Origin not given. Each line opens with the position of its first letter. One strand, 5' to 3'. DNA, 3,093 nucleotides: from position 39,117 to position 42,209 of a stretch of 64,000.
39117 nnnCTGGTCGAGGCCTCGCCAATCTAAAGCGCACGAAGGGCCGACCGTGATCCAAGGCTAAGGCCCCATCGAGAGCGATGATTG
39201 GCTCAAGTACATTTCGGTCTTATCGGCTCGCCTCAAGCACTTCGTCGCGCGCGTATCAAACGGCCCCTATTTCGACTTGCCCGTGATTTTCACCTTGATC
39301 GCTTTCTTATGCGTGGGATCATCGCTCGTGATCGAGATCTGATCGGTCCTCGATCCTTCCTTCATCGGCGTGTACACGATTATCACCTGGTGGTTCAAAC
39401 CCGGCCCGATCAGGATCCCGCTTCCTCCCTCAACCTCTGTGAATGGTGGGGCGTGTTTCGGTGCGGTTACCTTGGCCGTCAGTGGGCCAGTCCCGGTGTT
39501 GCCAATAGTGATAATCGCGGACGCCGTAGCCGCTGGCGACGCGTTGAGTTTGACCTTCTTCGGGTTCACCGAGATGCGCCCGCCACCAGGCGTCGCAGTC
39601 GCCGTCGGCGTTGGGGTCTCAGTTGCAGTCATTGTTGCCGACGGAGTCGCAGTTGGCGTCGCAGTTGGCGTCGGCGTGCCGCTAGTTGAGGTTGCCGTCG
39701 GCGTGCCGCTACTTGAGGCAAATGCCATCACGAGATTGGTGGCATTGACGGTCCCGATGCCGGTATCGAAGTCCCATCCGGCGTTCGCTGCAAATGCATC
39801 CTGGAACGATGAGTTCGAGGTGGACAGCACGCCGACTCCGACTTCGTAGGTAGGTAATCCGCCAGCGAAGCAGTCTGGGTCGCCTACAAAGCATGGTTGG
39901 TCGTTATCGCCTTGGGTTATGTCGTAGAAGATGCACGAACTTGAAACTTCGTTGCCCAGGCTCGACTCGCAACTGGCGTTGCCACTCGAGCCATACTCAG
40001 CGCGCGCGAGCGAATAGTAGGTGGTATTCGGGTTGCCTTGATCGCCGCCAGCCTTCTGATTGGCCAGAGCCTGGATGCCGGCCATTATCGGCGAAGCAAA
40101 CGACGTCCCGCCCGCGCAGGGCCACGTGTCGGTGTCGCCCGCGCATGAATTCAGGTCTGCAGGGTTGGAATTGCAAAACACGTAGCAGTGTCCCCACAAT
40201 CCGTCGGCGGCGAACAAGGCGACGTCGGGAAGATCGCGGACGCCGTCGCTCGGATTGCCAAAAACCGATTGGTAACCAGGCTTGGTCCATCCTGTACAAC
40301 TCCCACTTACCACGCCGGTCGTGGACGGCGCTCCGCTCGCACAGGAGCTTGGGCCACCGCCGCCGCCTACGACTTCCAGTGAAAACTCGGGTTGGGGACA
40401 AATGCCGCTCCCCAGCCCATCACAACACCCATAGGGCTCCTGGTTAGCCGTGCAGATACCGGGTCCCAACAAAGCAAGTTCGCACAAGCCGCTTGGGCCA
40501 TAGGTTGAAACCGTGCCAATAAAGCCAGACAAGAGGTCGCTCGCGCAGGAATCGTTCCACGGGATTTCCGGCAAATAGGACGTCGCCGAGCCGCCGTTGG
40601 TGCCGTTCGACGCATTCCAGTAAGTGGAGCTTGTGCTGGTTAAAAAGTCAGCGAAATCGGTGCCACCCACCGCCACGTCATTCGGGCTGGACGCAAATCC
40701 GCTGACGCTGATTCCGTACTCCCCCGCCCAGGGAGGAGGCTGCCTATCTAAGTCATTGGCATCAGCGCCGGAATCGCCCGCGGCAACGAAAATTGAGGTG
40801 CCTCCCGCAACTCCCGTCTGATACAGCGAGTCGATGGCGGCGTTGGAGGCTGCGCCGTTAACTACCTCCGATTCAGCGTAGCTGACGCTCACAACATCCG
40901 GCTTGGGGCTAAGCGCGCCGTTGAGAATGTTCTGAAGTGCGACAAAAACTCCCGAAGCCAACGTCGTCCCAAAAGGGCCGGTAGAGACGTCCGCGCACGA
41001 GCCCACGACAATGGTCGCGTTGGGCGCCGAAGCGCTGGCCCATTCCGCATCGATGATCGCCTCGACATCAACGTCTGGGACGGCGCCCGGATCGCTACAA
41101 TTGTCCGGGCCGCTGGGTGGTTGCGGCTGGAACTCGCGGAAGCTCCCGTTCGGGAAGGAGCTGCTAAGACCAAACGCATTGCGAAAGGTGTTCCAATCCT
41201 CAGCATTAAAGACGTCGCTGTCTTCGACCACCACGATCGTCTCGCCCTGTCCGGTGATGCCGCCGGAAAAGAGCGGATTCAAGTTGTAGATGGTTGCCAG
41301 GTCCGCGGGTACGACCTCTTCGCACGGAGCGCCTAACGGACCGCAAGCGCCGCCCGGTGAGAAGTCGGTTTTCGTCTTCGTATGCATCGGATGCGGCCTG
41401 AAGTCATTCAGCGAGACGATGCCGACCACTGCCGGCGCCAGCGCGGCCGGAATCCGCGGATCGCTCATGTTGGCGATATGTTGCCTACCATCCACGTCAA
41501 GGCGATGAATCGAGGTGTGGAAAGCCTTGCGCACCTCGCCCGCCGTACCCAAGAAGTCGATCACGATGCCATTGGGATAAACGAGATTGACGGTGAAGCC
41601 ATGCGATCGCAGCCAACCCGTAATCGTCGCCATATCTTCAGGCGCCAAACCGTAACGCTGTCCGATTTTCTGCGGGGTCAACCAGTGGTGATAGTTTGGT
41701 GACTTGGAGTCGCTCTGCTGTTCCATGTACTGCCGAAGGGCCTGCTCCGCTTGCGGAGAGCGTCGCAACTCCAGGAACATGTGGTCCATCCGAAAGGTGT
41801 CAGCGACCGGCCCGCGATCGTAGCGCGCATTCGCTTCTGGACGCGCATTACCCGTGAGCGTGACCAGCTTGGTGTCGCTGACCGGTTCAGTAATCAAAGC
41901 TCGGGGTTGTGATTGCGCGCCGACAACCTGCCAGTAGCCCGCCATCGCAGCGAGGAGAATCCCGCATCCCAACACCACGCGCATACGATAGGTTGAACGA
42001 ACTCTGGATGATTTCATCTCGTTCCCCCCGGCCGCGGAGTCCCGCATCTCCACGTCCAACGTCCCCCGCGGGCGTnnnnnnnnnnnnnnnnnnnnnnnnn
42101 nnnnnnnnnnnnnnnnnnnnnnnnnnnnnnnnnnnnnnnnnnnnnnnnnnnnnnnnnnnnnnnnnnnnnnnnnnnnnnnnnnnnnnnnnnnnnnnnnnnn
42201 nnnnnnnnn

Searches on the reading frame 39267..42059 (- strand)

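Call 14: search_protein_families(library=pfam, proteins=[window:39267-42059:-])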
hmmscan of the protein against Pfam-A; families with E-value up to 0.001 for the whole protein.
window:39267-42059:- (930 aa): 2 families
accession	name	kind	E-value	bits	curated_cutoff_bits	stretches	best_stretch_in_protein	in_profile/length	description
PF09286.16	Pro-kuma_activ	-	2e-25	90.1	23.5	1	102-220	23-143/143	Pro-kumamolisin, activation domain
PF22544.2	HYDIN_VesB_CFA65-like_Ig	-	5.8e-05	23.7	25.5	1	830-927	4-99/100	HYDIN/CFA65/VesB-like, Ig-like domain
